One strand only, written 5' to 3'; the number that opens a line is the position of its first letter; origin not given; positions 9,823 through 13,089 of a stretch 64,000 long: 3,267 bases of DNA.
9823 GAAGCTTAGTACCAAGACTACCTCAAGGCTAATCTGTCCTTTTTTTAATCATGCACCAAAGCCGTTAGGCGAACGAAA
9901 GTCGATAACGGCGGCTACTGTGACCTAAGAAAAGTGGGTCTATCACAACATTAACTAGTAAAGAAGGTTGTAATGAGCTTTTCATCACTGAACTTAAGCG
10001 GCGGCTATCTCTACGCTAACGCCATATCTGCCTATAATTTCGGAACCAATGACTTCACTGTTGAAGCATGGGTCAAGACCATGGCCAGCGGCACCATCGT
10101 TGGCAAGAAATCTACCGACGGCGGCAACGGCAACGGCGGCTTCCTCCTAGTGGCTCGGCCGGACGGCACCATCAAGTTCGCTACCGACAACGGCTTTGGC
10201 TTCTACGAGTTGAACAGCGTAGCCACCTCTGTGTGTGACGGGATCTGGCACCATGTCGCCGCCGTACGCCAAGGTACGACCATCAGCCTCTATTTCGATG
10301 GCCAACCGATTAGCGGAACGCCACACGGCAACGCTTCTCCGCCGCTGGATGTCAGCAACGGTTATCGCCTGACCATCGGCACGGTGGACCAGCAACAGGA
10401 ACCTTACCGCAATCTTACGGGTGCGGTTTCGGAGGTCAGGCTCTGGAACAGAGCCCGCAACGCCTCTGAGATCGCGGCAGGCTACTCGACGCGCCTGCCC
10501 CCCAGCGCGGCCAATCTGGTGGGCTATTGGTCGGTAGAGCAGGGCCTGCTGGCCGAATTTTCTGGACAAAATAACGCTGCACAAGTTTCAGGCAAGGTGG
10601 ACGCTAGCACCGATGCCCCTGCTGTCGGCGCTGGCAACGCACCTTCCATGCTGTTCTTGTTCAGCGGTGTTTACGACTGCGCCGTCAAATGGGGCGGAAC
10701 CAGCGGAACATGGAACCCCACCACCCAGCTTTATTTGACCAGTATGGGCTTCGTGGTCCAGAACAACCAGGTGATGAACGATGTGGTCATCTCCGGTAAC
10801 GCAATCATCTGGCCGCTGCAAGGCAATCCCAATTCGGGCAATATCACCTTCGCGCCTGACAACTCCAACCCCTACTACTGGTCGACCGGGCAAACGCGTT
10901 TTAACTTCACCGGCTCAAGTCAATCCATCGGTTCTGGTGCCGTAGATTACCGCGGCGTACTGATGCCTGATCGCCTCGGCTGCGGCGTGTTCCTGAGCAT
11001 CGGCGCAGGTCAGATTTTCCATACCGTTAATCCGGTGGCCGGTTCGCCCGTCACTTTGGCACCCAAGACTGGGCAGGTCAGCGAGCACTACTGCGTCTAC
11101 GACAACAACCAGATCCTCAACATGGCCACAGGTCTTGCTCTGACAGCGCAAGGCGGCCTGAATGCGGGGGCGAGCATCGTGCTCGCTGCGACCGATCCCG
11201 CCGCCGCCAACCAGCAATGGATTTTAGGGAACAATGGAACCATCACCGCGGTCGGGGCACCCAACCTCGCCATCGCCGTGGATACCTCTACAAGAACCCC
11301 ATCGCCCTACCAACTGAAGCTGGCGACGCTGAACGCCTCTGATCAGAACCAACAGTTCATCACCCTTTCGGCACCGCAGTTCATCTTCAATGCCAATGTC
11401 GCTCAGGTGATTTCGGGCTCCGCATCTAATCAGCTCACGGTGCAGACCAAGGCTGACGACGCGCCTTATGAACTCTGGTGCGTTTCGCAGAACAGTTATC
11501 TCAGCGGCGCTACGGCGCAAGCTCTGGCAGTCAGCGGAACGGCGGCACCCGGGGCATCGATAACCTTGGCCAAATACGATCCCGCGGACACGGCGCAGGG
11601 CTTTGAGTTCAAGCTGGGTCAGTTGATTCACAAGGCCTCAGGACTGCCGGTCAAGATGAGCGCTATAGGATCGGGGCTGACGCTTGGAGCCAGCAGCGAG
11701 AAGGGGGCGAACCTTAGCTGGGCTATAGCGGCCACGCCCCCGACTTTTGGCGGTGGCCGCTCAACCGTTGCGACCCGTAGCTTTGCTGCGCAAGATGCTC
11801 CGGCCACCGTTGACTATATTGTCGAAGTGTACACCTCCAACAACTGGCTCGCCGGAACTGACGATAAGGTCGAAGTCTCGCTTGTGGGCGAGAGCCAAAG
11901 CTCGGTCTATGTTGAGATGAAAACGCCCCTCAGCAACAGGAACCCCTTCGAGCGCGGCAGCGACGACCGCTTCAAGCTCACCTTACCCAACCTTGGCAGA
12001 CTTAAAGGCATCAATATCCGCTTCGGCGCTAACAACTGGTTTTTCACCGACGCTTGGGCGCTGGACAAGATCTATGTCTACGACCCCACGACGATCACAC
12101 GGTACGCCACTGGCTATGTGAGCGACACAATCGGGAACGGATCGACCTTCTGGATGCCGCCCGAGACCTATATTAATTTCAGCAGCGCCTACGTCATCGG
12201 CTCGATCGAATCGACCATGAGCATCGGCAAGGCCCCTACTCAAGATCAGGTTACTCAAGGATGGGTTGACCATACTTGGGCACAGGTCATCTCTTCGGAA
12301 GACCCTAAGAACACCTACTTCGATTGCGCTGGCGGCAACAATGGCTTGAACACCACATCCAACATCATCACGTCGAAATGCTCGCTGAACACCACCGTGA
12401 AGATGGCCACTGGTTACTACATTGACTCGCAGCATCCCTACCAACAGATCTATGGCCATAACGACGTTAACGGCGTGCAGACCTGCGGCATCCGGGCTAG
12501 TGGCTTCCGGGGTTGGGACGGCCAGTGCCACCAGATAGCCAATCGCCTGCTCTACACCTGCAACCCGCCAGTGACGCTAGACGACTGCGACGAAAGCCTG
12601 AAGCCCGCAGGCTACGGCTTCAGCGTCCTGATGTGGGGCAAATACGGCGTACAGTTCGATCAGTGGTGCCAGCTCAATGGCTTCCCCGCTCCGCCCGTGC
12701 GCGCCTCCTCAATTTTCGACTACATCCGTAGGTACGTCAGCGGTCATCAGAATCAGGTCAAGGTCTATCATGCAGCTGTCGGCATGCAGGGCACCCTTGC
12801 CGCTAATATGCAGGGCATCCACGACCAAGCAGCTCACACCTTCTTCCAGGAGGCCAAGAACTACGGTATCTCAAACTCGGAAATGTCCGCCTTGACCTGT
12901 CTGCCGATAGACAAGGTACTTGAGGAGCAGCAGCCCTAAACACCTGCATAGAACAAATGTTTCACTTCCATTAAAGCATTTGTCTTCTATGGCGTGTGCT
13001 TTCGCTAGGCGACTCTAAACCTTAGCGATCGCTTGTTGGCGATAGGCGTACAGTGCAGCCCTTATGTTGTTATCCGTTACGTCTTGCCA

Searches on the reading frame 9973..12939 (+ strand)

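Call 66: search_protein_families(library=pfam, proteins=[window:9973-12939:+], max_evalue=0.001)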
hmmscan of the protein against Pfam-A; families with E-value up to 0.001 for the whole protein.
window:9973-12939:+ (988 aa): 6 families
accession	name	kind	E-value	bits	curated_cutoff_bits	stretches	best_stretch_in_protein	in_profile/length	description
PF13385.13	Laminin_G_3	-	3e-24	86.3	27.6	1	19-168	10-151/151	Concanavalin A-like lectin/glucanases superfamily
PF01477.28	PLAT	-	1.7e-11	45.3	23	1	615-705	1-89/117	PLAT/LH2 domain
PF00652.28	Ricin_B_lectin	-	5.4e-09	36.8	29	1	380-499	4-123/126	Ricin-type beta-trefoil lectin domain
PF02210.31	Laminin_G_2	-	1e-08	36.2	22.9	1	53-157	16-123/126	Laminin G domain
PF17882.6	SBD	-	1.5e-05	25.6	20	1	233-330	2-75/76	OAA-family lectin sugar binding domain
PF00054.30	Laminin_G_1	-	9.9e-05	23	24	1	52-139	16-101/131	Laminin G domain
